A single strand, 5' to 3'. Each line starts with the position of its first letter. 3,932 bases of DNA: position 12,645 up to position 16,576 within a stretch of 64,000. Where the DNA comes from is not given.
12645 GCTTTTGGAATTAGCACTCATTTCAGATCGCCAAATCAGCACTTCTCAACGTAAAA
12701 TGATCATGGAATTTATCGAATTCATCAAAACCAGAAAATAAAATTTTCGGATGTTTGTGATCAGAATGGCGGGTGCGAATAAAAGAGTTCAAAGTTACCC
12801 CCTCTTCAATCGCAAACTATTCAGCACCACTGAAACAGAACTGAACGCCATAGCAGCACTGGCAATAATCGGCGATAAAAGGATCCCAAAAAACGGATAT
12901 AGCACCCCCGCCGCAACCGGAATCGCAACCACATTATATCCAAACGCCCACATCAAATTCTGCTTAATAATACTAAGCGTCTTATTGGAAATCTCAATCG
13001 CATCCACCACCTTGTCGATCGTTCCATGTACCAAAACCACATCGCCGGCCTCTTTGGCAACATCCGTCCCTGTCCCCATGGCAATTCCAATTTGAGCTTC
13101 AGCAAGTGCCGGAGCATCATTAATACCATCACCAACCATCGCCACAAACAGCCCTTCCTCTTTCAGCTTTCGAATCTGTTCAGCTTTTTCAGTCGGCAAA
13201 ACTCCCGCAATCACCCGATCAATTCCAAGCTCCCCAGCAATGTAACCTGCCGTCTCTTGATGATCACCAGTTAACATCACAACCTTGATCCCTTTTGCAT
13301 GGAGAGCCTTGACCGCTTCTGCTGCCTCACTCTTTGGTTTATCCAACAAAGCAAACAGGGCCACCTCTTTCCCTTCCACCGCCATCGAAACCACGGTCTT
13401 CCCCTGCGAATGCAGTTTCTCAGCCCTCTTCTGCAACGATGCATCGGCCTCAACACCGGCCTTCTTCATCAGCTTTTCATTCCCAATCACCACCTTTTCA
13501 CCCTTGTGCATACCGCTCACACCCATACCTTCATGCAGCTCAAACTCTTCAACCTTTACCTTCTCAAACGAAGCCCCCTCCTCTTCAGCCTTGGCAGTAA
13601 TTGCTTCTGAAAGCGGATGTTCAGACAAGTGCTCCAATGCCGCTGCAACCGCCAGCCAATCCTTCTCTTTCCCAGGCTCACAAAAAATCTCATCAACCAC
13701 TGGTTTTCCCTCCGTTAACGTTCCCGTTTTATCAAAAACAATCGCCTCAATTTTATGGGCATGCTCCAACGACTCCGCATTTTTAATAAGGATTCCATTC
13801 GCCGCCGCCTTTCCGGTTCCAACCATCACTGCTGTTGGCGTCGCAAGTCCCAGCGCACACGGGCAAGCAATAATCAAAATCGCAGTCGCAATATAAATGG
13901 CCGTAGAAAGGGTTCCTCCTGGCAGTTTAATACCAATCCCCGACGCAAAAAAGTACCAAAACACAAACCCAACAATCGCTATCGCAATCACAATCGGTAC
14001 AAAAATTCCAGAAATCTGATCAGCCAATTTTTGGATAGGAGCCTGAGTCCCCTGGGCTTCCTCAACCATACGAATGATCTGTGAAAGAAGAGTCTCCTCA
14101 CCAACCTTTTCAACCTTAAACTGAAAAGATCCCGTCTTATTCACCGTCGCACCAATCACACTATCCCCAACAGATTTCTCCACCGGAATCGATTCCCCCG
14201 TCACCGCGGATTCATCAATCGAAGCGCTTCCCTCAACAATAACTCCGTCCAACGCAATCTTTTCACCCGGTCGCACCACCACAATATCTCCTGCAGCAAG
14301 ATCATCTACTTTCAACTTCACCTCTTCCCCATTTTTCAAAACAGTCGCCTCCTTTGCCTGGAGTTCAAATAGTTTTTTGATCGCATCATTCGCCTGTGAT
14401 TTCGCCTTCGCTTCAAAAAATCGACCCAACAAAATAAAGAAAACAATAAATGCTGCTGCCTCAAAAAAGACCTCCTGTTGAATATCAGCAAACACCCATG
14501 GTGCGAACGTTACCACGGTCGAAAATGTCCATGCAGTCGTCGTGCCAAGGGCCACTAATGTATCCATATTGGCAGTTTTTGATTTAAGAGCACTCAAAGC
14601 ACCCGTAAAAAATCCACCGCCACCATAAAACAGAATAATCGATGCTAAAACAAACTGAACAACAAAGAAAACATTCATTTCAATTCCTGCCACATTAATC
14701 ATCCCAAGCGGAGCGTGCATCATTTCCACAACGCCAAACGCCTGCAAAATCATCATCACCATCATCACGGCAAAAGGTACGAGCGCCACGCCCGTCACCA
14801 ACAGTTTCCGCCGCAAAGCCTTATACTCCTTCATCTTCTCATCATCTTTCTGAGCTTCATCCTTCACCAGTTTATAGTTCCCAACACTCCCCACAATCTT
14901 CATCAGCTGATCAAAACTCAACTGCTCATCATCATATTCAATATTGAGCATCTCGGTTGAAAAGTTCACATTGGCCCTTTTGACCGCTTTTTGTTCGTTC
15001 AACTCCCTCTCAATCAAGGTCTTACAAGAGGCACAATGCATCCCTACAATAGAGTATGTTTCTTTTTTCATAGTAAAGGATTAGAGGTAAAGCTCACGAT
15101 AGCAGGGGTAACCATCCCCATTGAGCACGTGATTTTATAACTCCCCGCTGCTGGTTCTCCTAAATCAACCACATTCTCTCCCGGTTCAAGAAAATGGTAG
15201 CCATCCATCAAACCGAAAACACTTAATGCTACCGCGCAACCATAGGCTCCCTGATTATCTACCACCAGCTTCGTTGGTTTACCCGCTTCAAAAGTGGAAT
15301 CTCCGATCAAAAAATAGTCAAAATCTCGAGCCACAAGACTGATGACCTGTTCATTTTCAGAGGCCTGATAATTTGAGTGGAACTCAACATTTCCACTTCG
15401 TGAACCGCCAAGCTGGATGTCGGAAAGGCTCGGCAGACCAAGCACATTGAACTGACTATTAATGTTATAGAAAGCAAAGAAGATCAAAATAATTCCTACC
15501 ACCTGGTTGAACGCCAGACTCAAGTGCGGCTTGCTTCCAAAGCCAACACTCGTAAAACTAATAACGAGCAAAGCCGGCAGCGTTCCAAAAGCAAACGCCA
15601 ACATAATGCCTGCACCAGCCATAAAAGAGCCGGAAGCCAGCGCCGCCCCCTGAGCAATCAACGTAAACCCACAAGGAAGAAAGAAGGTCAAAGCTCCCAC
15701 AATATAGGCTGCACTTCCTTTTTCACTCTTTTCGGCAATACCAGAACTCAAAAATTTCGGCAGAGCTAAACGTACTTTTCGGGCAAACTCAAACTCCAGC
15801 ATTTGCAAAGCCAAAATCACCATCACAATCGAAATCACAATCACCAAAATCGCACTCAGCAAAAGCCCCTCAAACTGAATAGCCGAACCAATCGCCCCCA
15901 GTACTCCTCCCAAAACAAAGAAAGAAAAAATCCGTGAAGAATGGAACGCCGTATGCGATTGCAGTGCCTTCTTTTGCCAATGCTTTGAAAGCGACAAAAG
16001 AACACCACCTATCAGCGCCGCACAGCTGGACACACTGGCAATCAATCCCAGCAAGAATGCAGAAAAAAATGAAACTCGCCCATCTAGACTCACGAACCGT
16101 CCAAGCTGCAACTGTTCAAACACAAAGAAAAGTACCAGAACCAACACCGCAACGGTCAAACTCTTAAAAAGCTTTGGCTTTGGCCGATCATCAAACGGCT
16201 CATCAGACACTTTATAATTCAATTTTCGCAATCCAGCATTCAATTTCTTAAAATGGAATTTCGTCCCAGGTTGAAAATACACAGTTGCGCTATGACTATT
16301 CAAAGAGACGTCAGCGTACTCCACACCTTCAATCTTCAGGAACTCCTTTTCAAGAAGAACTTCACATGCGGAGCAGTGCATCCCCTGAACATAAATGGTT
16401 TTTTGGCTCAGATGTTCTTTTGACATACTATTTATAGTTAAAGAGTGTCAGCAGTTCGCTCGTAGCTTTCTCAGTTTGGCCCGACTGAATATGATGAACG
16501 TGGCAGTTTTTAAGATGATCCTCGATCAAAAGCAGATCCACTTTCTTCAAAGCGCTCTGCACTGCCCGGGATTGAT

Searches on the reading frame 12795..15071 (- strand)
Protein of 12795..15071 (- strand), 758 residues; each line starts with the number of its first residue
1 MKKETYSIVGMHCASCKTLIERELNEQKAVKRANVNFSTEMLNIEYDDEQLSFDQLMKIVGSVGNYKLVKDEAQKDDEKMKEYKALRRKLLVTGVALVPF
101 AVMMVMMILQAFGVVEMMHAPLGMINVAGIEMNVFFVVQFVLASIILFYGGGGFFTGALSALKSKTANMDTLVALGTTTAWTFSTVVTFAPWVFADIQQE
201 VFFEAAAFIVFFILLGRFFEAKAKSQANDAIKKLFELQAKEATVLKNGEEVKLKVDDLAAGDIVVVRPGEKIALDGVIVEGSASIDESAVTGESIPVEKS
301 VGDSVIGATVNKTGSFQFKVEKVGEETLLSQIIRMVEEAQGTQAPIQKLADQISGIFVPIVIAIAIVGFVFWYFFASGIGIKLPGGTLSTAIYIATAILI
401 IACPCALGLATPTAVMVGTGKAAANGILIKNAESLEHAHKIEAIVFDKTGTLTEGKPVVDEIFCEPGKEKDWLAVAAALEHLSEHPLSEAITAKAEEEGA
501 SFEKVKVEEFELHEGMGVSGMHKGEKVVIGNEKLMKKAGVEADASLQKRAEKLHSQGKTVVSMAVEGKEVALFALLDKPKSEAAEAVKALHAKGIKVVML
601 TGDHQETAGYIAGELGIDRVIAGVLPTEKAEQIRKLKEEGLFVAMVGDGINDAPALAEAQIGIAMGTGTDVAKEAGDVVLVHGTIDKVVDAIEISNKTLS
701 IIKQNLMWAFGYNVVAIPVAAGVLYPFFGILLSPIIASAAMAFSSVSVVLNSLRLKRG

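Call 50: search_protein_families(library=pfam, proteins=[window:12795-15071:-], max_evalue=0.00001)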
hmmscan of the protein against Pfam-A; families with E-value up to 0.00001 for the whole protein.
window:12795-15071:- (758 aa): 5 families
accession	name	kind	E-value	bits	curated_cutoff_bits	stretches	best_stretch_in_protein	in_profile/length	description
PF00122.25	E1-E2_ATPase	-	1e-57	195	28.1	1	236-424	1-180/181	E1-E2 ATPase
PF00702.32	Hydrolase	-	8.3e-39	134.4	26.4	1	441-659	1-190/191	haloacid dehalogenase-like hydrolase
PF00403.32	HMA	-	8.2e-11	42.6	24.8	1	5-60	1-56/62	Heavy-metal-associated domain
PF08282.18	Hydrolase_3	-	8.2e-08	32.7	20.9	0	643-691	206-254/255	haloacid dehalogenase-like hydrolase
PF12710.13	HAD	-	4.2e-06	27.7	27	0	569-656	79-188/189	haloacid dehalogenase-like hydrolase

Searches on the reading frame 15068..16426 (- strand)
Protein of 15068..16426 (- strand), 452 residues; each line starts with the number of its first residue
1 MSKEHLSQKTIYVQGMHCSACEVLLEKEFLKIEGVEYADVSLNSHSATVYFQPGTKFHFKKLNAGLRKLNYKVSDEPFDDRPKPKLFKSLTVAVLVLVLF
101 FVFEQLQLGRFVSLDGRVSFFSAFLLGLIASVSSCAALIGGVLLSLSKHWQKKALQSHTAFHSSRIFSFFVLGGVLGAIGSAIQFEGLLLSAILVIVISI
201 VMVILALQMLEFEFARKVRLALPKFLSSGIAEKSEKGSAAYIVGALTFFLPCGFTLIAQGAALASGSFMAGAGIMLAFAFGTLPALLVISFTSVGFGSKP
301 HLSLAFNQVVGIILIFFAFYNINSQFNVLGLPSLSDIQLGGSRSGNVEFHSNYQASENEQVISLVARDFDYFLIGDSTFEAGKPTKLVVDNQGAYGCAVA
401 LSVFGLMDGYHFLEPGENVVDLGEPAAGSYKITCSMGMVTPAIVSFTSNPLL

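Call 50: search_protein_families(library=pfam, proteins=[window:15068-16426:-], max_evalue=0.00001)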
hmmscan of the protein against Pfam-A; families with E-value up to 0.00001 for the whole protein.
window:15068-16426:- (452 aa): 2 families
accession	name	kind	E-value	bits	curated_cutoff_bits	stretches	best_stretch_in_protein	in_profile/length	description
PF13386.12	DsbD_2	-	1.8e-29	103.5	24.9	1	123-320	2-199/199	Cytochrome C biogenesis protein transmembrane region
PF00403.32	HMA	-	1.7e-09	38.4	24.8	1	10-72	1-62/62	Heavy-metal-associated domain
